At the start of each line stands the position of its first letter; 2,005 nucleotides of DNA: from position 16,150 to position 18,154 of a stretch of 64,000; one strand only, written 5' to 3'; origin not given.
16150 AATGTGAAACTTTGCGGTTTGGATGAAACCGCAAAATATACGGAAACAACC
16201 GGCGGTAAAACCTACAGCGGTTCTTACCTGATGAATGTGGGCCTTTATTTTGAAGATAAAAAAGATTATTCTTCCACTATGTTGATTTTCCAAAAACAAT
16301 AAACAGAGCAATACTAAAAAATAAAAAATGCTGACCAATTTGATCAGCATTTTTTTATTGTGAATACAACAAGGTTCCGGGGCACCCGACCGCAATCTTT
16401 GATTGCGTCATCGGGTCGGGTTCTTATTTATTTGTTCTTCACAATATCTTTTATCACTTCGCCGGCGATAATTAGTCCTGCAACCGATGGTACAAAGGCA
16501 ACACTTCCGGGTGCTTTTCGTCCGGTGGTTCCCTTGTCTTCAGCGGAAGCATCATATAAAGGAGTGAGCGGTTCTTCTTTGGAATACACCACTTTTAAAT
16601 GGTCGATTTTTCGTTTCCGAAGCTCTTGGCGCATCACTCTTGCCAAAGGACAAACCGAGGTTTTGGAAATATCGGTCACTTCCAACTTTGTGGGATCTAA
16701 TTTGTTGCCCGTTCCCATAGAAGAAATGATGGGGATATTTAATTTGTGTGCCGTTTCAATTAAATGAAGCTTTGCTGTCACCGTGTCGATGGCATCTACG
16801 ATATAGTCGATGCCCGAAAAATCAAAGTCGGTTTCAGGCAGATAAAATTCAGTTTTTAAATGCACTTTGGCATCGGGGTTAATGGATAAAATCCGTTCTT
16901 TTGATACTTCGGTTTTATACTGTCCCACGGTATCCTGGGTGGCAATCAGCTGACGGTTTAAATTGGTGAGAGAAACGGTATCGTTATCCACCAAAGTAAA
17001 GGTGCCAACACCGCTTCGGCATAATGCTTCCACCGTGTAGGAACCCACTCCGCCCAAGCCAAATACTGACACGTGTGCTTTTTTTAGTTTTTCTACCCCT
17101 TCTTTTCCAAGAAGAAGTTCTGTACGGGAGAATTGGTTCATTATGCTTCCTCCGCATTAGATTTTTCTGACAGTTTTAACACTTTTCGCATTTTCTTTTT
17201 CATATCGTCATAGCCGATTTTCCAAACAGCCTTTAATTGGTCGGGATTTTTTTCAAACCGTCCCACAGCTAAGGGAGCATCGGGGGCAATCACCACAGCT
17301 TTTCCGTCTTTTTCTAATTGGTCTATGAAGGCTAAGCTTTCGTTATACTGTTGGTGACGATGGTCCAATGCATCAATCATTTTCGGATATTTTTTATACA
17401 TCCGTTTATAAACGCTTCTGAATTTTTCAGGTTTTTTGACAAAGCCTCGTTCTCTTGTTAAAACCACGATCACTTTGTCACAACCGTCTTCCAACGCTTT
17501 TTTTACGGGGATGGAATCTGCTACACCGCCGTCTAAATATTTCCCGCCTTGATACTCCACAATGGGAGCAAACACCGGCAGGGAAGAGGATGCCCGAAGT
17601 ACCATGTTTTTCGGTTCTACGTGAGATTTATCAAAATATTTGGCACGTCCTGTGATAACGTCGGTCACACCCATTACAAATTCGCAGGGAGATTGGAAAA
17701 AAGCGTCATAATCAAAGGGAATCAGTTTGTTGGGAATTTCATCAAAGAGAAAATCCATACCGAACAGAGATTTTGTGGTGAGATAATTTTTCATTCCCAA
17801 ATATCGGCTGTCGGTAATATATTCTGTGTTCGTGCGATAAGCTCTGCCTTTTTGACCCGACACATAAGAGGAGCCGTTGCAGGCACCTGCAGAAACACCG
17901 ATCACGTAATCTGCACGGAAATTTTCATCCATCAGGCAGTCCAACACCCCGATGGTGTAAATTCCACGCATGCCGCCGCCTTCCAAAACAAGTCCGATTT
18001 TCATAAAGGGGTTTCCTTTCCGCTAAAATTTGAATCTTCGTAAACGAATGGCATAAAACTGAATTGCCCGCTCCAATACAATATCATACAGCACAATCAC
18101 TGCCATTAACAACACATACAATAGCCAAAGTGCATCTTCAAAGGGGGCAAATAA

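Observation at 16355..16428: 64-nt structured element flanked by TTATT: three near-identical copies, each sitting in the T-tail of a different intrinsic terminator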

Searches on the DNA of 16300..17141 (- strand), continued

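Call 100: search_dna_similar(query=window:16340-16440:+, collection=phages, mode=distant, max_evalue=0.001, max_rows=10)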
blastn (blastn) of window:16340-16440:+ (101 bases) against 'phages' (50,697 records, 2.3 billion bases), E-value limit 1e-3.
No match.

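Call 101: get_annotated_region(hit=H1, flank=3000)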
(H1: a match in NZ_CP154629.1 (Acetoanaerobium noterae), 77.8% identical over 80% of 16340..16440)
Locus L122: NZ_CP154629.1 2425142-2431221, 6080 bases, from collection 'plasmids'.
description: Acetoanaerobium noterae strain DSL2 plasmid pTPELB2, complete sequence
organism: Acetoanaerobium noterae (NCBI taxid 745369)
taxonomy: Bacteria; Bacillota; Clostridia; Peptostreptococcales; Filifactoraceae; Acetoanaerobium; Acetoanaerobium noterae
host: -; source: cell culture,Sludge of a digestion tower of a wastewater treatment plant; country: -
typing (MOB-suite, as given by PLSDB): non-mobilizable
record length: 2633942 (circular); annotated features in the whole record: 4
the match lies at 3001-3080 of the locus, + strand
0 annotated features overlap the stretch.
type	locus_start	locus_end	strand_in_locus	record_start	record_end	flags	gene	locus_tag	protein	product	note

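Call 103: search_with_rna_model(model_id=R1, source=L122, filters=off, max_evalue=1, show_alignments=2)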
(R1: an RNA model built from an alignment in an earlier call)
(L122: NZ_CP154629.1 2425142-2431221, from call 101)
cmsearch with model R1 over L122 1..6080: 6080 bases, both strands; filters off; matches with E-value up to 1: 2.
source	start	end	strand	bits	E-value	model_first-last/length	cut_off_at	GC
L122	3010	3077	+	62.6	1.5e-13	1-69/69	no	0.49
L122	3041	3058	-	8.8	0.89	34-51/69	no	0.39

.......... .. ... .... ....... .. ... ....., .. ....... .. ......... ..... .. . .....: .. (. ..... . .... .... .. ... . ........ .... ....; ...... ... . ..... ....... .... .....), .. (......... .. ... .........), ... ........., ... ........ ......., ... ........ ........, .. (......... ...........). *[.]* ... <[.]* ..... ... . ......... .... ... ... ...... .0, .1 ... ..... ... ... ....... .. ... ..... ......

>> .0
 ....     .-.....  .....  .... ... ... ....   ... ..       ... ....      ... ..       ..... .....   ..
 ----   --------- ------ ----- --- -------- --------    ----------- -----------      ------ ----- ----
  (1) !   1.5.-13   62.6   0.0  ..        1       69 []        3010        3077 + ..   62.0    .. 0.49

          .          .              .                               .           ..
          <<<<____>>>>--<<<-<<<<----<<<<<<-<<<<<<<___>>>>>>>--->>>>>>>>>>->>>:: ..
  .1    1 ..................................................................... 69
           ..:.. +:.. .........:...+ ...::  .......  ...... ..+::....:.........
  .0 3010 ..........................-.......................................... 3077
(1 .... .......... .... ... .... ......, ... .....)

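Call 104: search_dna_similar(query=L122:3007-3082:+, collection=plasmids, mode=distant, max_evalue=0.01, max_rows=20)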
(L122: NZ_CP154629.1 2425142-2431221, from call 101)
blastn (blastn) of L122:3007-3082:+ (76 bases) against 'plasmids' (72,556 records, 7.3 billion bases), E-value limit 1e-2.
Records with a match: 1; places in all: 2; records where one place covers at least 80% of the query: 1.
Best place of each record, by identity: >=99% 1.
By first word of the organism name: Acetoanaerobium 1.
By predicted mobility (MOB-suite, as given by PLSDB): non-mobilizable 1.
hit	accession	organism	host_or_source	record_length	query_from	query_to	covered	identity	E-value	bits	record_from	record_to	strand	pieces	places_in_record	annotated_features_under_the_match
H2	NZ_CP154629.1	Acetoanaerobium noterae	cell culture,Sludge of a digestion ...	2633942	1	76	100%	100.0%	8e-31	138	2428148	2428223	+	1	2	none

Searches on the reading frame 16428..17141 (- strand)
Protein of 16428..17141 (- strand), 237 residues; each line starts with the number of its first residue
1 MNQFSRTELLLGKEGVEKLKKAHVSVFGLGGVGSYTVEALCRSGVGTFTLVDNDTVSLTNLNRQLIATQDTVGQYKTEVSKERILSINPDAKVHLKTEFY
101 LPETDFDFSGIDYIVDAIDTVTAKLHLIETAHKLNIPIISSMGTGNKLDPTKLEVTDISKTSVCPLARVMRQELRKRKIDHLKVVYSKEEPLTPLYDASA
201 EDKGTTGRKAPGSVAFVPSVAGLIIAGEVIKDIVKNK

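Call 13: search_protein_families(library=pfam, proteins=[window:16428-17141:-])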
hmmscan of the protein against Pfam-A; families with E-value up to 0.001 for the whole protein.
window:16428-17141:- (237 aa): 1 family
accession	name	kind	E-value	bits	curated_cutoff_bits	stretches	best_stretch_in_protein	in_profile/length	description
PF00899.27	ThiF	-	3.2e-42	144.8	28.1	1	9-234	6-203/238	ThiF family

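Call 18: find_encoding_contigs(protein=window:16428-17141:-, flank=3000, max_places=10)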
Protein window:16428-17141:- (237 aa): 13 contigs read that carry it; 10 places shown.
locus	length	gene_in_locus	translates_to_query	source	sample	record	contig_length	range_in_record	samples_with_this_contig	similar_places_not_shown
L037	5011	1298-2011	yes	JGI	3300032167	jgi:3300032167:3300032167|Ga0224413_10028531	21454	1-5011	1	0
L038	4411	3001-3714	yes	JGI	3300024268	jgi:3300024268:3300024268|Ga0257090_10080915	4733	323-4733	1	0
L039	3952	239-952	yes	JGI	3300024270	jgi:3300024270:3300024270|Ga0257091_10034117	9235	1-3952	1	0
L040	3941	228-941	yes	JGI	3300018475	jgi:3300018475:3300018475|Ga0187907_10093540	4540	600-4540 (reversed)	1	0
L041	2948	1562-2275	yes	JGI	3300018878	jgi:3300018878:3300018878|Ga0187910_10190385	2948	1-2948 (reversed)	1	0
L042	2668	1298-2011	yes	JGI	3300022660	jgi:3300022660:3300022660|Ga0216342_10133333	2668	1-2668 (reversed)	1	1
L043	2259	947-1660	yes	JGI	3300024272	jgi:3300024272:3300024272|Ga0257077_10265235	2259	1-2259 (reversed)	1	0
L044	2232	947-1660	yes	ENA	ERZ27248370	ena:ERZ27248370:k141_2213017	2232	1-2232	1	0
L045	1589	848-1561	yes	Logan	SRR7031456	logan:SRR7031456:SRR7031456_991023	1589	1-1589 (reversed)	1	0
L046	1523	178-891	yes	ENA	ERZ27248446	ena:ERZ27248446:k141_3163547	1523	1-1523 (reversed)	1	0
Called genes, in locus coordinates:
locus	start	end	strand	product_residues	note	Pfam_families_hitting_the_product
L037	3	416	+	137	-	?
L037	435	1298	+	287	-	PF01734:Patatin, PF19890:DUF6363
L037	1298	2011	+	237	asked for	PF00899:ThiF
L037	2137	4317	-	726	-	PF16875:Glyco_hydro_36N, PF02065:Melibiase, PF01055:Glyco_hydro_31_2nd (weak), PF16874:Glyco_hydro_36C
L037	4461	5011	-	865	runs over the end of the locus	PF00395:SLH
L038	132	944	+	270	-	PF18937:DUF5685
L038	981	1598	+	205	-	PF00226:DnaJ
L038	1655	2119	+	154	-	-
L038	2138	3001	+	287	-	PF01734:Patatin, PF19890:DUF6363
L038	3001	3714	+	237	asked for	PF00899:ThiF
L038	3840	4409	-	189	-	PF02065:Melibiase, PF16874:Glyco_hydro_36C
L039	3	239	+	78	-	?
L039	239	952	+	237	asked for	PF00899:ThiF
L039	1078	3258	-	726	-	PF16875:Glyco_hydro_36N, PF02065:Melibiase, PF01055:Glyco_hydro_31_2nd (weak), PF16874:Glyco_hydro_36C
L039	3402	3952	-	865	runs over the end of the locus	PF00395:SLH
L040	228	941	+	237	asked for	PF00899:ThiF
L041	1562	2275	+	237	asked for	PF00899:ThiF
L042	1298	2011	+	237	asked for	PF00899:ThiF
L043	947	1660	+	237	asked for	PF00899:ThiF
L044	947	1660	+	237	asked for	PF00899:ThiF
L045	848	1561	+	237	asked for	PF00899:ThiF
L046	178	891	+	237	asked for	PF00899:ThiF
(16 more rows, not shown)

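Call 36: find_homologous_proteins(query=window:16428-17141:-, max_evalue=1e-40)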
Query window:16428-17141:- (237 aa): 8000 proteins with E <= 1e-40 among 8000 candidates; the best 120 are listed.
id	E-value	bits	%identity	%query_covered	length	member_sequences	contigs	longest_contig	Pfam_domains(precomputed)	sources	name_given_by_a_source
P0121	5.0e-139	479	94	99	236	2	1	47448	PF00899.28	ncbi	-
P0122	1.2e-138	478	95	99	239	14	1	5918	PF00899.28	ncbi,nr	ncbi:MAG: tRNA threonylcarbamoyladenosine dehydratase [Clostridia bacterium]|nr:tRNA threonylcarbamo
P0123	7.2e-138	475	92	100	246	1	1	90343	PF00899.28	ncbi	-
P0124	5.5e-137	472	93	99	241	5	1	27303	PF00899.28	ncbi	-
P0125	1.0e-136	471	92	99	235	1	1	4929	PF00899.28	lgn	-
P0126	4.7e-136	469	91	99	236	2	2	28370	PF00899.28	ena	-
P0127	1.5e-134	464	92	99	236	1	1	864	PF00899.28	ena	-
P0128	1.2e-133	461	88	99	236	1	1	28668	PF00899.28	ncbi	-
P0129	3.7e-132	457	90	99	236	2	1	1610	PF00899.28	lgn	-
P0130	1.0e-129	449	88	99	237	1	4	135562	PF00899.28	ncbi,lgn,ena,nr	ncbi:MAG: tRNA threonylcarbamoyladenosine dehydratase [Clostridia bacterium]|nr:tRNA threonylcarbamo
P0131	1.3e-129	448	87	98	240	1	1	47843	PF00899.28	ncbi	-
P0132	2.0e-129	448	89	99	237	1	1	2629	PF00899.28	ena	-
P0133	1.7e-128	445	87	99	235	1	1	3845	PF00899.28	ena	-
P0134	1.2e-127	442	86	99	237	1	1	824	PF00899.28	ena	-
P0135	1.6e-126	438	87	99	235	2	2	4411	PF00899.28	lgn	-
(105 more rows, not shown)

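Call 37: find_encoding_contigs(protein=P0121, flank=2500, max_places=2)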
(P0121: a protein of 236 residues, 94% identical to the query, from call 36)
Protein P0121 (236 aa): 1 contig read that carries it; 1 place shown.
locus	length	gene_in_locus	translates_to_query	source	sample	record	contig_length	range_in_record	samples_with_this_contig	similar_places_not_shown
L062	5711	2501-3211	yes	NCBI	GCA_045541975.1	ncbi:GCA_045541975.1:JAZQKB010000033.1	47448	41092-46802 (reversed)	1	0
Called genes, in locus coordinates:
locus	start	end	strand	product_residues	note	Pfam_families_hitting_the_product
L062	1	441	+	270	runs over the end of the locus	PF18937:DUF5685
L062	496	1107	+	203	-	PF00226:DnaJ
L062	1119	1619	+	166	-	-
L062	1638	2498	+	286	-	PF01734:Patatin, PF19890:DUF6363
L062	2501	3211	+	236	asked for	PF00899:ThiF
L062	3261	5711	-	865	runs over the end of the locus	PF00395:SLH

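Call 38: find_encoding_contigs(protein=P0123, flank=2500, max_places=2)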
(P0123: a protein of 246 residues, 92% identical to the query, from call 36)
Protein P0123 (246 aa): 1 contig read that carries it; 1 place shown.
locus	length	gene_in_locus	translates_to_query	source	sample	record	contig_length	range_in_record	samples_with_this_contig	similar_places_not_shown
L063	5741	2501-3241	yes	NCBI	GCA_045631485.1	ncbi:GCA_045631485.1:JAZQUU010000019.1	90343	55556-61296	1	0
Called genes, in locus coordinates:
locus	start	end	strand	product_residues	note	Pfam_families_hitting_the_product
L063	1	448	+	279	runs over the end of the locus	PF18937:DUF5685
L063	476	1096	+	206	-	PF00226:DnaJ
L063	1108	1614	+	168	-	-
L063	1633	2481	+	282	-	PF01734:Patatin, PF19890:DUF6363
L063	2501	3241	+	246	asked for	PF00899:ThiF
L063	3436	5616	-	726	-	PF16875:Glyco_hydro_36N, PF02065:Melibiase, PF01055:Glyco_hydro_31_2nd (weak), PF16874:Glyco_hydro_36C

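Call 39: find_encoding_contigs(protein=P0124, flank=2500, max_places=2)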
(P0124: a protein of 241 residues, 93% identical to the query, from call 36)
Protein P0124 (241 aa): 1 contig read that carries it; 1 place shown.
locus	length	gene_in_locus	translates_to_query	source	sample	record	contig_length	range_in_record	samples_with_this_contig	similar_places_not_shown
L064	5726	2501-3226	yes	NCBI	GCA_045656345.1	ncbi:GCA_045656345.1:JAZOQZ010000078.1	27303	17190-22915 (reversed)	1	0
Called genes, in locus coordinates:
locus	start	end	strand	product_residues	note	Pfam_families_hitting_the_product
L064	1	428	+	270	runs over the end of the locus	PF18937:DUF5685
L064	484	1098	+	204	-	PF00226:DnaJ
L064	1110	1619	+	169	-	-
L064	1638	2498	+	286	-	PF01734:Patatin, PF19890:DUF6363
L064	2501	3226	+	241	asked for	PF00899:ThiF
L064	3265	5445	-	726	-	PF16875:Glyco_hydro_36N, PF02065:Melibiase, PF01055:Glyco_hydro_31_2nd (weak), PF16874:Glyco_hydro_36C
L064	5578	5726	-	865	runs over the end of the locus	PF00395:SLH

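Call 40: find_encoding_contigs(protein=P0130, flank=2500, max_places=2)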
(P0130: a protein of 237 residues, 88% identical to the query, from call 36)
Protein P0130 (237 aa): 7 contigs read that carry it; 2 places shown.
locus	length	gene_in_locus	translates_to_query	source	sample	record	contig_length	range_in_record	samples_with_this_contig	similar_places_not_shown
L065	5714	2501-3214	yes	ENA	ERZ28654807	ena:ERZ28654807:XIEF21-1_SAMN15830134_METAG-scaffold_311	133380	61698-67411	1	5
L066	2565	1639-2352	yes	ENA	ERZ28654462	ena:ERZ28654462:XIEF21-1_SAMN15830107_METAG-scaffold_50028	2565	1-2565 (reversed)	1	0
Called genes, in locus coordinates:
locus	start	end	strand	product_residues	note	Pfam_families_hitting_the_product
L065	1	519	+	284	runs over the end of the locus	PF18937:DUF5685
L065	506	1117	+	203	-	PF00226:DnaJ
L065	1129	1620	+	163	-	-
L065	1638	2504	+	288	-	PF01734:Patatin, PF19890:DUF6363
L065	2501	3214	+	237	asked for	PF00899:ThiF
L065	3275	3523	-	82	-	-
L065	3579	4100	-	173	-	PF03065:Glyco_hydro_57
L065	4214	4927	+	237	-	PF02311:AraC_binding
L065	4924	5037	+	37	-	PF00165:HTH_AraC, PF12833:HTH_18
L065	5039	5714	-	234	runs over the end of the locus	-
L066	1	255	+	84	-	?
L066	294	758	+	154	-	-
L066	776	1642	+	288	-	PF01734:Patatin, PF19890:DUF6363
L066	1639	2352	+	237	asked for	PF00899:ThiF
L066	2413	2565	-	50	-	?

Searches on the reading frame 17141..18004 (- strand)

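Call 13: search_protein_families(library=pfam, proteins=[window:17141-18004:-])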
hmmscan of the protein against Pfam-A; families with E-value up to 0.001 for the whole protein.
window:17141-18004:- (287 aa): 2 families
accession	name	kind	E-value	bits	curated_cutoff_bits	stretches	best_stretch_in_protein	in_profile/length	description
PF19890.4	DUF6363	-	4.7e-26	90.8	26.4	1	206-277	1-72/75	Domain of unknown function (DUF6363)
PF01734.28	Patatin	-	8.1e-26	91.8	27.7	1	5-170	1-190/191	Patatin-like phospholipase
